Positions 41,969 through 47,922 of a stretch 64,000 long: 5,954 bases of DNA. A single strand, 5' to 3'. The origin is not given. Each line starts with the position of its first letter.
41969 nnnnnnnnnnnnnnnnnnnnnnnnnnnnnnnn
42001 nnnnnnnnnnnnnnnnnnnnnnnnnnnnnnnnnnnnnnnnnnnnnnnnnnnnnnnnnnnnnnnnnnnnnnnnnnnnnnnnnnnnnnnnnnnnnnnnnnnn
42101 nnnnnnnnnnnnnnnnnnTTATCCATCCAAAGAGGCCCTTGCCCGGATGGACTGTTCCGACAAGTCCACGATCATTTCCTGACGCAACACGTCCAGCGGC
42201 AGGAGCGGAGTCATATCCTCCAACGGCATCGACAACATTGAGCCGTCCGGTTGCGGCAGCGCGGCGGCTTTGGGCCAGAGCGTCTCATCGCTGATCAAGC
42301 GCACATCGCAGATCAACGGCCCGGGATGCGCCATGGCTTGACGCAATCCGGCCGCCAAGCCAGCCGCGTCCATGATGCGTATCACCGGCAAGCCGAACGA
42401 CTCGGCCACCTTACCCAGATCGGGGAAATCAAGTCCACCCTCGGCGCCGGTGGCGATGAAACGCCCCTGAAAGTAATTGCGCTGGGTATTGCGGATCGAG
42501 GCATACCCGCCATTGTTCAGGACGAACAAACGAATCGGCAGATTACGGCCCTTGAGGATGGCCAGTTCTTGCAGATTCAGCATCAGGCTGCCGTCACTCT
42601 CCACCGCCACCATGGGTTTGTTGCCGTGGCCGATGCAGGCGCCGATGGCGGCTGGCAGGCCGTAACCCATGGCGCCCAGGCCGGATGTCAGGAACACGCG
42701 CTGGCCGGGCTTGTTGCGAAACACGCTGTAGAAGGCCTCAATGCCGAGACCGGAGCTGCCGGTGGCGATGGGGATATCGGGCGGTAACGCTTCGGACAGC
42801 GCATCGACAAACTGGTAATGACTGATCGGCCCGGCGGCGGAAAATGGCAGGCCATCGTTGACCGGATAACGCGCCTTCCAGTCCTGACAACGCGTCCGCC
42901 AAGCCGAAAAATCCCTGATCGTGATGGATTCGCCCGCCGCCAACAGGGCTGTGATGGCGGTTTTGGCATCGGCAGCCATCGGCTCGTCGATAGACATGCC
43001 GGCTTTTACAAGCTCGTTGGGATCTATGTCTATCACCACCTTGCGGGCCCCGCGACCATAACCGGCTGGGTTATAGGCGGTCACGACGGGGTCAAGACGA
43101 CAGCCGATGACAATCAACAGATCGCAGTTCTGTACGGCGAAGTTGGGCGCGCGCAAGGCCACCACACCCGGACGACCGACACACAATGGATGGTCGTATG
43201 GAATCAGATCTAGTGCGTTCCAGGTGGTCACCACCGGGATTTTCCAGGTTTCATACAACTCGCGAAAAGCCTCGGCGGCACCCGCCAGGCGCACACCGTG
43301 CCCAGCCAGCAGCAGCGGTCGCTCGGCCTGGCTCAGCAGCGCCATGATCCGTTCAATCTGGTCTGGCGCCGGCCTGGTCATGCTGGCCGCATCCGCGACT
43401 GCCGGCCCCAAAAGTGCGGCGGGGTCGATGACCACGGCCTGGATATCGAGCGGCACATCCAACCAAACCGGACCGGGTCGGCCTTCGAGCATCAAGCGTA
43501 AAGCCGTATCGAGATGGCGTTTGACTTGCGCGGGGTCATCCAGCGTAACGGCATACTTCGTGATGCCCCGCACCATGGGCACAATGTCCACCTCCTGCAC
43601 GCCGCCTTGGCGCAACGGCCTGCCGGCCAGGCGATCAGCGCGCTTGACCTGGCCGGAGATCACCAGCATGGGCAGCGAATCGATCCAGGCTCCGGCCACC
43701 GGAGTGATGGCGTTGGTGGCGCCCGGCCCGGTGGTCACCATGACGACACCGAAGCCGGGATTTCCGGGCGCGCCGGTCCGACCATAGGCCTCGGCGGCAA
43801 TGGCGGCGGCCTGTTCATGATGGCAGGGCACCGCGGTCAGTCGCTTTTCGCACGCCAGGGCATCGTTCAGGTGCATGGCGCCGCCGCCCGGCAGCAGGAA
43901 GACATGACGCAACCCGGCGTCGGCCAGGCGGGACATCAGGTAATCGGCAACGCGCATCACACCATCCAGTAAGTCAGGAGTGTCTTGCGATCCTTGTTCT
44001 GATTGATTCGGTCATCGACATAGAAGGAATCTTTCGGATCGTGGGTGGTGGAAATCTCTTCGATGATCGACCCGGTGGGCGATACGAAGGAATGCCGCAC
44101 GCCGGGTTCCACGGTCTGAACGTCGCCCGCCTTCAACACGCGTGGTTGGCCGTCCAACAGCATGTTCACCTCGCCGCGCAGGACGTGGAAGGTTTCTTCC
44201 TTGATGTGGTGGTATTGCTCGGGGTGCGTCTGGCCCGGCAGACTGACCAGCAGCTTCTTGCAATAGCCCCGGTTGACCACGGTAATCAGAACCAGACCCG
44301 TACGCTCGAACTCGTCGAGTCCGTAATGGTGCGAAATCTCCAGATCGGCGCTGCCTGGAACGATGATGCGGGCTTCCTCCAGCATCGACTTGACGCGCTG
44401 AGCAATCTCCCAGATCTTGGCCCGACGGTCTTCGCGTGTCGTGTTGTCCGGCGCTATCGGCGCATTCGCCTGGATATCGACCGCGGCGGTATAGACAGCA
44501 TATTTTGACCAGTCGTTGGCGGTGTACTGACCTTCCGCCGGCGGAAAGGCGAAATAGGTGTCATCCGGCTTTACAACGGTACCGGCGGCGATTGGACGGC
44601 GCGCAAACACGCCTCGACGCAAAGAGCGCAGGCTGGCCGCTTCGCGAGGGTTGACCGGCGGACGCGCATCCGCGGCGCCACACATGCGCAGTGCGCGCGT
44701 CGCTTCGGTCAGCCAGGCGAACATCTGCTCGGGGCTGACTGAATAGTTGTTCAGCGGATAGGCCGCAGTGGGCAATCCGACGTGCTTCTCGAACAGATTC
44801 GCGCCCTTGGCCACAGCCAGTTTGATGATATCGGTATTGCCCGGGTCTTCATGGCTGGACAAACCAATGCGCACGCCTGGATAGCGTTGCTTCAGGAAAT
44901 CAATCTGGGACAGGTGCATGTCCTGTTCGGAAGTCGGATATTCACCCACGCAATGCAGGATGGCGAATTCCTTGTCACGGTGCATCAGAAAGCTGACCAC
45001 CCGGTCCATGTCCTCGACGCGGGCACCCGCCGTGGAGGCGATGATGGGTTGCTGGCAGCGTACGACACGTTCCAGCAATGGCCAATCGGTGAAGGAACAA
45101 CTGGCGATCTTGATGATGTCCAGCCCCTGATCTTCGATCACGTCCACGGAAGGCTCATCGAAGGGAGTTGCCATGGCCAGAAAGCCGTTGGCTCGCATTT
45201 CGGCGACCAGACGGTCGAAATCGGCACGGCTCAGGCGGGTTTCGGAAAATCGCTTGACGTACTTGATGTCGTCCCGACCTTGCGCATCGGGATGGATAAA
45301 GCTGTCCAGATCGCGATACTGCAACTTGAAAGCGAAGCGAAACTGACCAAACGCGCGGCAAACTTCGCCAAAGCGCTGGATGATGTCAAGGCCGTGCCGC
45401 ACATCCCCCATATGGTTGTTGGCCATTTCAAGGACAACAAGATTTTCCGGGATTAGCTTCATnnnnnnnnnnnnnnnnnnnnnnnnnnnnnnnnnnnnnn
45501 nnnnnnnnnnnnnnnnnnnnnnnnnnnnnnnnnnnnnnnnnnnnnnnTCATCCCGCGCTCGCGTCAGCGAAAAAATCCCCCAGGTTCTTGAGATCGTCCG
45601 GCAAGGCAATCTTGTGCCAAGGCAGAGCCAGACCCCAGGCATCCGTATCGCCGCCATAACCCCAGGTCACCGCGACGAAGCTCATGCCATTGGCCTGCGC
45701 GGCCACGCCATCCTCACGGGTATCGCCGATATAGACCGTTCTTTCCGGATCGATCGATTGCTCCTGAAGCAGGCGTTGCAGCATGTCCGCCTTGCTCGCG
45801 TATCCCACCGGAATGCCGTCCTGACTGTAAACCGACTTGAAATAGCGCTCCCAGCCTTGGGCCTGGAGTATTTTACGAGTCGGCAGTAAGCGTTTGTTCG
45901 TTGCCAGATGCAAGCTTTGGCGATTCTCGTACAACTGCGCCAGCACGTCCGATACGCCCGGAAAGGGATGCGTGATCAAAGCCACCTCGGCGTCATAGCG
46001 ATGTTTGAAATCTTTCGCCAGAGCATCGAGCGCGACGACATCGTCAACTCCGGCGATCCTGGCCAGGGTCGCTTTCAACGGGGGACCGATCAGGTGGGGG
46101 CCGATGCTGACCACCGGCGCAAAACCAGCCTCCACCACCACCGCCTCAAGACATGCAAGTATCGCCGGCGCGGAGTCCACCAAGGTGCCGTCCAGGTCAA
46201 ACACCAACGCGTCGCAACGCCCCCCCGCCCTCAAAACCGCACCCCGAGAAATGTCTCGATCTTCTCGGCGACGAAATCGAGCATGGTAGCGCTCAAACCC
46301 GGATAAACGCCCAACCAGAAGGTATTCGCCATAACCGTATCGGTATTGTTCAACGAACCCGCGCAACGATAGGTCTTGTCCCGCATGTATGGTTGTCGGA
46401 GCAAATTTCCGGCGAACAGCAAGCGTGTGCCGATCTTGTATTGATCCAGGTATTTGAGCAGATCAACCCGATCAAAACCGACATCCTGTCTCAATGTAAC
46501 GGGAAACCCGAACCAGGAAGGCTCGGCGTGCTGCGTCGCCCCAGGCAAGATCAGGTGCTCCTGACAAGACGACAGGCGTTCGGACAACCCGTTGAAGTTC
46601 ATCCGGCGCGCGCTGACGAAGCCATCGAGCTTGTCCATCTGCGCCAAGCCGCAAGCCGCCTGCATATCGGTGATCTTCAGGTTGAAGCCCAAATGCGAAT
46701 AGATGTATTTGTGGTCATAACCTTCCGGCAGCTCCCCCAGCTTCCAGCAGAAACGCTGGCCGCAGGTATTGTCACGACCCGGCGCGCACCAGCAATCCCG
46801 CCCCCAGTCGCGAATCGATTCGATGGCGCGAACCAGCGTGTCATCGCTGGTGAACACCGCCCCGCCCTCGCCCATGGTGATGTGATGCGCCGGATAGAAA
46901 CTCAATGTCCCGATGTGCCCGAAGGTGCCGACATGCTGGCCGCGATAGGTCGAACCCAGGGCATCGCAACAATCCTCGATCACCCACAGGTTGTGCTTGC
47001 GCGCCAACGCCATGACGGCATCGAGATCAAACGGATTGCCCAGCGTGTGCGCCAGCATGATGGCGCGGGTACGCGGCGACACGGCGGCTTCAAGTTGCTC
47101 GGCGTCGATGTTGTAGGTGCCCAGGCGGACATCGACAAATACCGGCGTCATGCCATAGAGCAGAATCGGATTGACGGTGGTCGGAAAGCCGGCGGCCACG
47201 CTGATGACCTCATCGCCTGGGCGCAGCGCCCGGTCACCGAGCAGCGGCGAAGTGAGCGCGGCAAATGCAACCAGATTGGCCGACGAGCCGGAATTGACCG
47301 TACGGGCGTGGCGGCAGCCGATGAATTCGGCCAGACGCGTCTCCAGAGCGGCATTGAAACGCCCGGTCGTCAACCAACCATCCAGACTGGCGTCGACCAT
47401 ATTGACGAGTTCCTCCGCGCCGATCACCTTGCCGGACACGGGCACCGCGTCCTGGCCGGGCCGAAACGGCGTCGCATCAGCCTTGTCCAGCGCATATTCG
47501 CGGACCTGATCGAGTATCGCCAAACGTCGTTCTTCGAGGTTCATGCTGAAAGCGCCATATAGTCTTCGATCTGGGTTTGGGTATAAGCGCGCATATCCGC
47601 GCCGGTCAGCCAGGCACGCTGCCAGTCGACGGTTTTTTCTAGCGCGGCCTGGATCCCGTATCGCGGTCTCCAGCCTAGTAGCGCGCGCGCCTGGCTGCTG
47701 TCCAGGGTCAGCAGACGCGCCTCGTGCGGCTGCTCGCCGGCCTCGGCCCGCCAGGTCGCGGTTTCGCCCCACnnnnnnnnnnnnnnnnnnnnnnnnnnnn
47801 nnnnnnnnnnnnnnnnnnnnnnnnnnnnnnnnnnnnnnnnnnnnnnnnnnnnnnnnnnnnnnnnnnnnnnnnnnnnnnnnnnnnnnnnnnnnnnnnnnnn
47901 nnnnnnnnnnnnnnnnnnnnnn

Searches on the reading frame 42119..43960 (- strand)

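Call 15: search_protein_families(library=pfam, proteins=[window:42119-43960:-], max_evalue=0.0001)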
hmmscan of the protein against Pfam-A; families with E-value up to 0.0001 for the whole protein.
window:42119-43960:- (613 aa): 3 families
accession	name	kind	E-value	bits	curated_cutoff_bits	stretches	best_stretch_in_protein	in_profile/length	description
PF00205.28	TPP_enzyme_M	-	1.9e-35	122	30.4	1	202-339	1-137/137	Thiamine pyrophosphate enzyme, central domain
PF02776.23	TPP_enzyme_N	-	1.2e-33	115.9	26.8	1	2-128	1-118/119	Thiamine pyrophosphate enzyme, N-terminal TPP binding domain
PF02775.26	TPP_enzyme_C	-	1.2e-31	110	21.9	1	413-553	12-151/151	Thiamine pyrophosphate enzyme, C-terminal TPP binding domain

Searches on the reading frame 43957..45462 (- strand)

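Call 15: search_protein_families(library=pfam, proteins=[window:43957-45462:-], max_evalue=0.0001)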
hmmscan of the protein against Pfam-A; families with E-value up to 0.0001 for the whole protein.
window:43957-45462:- (501 aa): 5 families
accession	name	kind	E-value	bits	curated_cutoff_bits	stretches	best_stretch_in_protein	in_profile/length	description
PF03102.20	NeuB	-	4.3e-38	131.6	22.1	1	46-257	14-232/241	NeuB family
PF07883.17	Cupin_2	-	1.7e-11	44.1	27.2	1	409-463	7-60/70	Cupin domain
PF08666.17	SAF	-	2.1e-06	28.6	21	1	283-340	2-61/63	SAF domain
PF07385.18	Lyx_isomer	-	4.9e-06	26.3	20.8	0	379-425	56-112/222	D-lyxose isomerase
PF05899.18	Cupin_3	-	7.2e-05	22.8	23.5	0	422-455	26-60/74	EutQ-like cupin domain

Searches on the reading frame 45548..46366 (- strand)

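Call 15: search_protein_families(library=pfam, proteins=[window:45548-46366:-], max_evalue=0.0001)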
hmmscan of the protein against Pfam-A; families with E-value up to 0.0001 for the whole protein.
window:45548-46366:- (272 aa): 4 families
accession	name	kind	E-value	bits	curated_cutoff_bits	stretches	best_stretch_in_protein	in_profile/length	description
PF13419.12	HAD_2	-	1.6e-25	90.7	23.8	1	55-233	2-178/178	Haloacid dehalogenase-like hydrolase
PF00702.32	Hydrolase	-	2.2e-18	67.8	26.4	1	52-226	2-190/191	haloacid dehalogenase-like hydrolase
PF13242.12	Hydrolase_like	-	4.1e-07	30.3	22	1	194-242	8-57/75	HAD-hyrolase-like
PF12710.13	HAD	-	5.4e-06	27.4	27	1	54-219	1-184/189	haloacid dehalogenase-like hydrolase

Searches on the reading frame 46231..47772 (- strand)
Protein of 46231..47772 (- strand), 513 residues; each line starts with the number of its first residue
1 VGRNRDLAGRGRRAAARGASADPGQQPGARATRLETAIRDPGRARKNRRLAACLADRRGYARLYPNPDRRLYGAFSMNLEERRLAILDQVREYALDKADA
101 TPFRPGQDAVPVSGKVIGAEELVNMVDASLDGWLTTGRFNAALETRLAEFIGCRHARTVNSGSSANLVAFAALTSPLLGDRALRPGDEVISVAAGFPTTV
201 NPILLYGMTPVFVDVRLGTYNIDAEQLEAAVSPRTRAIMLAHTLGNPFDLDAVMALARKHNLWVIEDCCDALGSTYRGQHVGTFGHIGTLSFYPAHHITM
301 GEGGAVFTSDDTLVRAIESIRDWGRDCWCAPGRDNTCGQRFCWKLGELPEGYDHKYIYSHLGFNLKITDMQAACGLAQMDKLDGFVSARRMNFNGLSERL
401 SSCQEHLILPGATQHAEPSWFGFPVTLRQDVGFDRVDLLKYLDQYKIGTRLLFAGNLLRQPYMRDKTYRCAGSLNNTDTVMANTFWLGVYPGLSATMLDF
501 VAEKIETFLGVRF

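Call 3: search_protein_families(library=pfam, proteins=[window:46231-47772:-], max_evalue=0.01)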
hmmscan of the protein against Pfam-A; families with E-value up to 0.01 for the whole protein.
window:46231-47772:- (513 aa): 5 families
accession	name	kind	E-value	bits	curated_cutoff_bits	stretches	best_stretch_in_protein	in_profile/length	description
PF01041.23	DegT_DnrJ_EryC1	-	8.4e-98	328.3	19.8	1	120-505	5-359/360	DegT/DnrJ/EryC1/StrS aminotransferase family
PF00155.27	Aminotran_1_2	-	9.4e-06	25.5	19.7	1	139-267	43-185/361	Aminotransferase class I and II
PF01212.27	Beta_elim_lyase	-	9.7e-05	22.3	27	1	141-269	35-170/288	Beta-eliminating lyase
PF01053.26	Cys_Met_Meta_PP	-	0.00011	21.4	27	1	141-268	55-174/381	Cys/Met metabolism PLP-dependent enzyme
PF00266.25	Aminotran_5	-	0.0035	16.8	21.5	0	145-273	50-181/371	Aminotransferase class-V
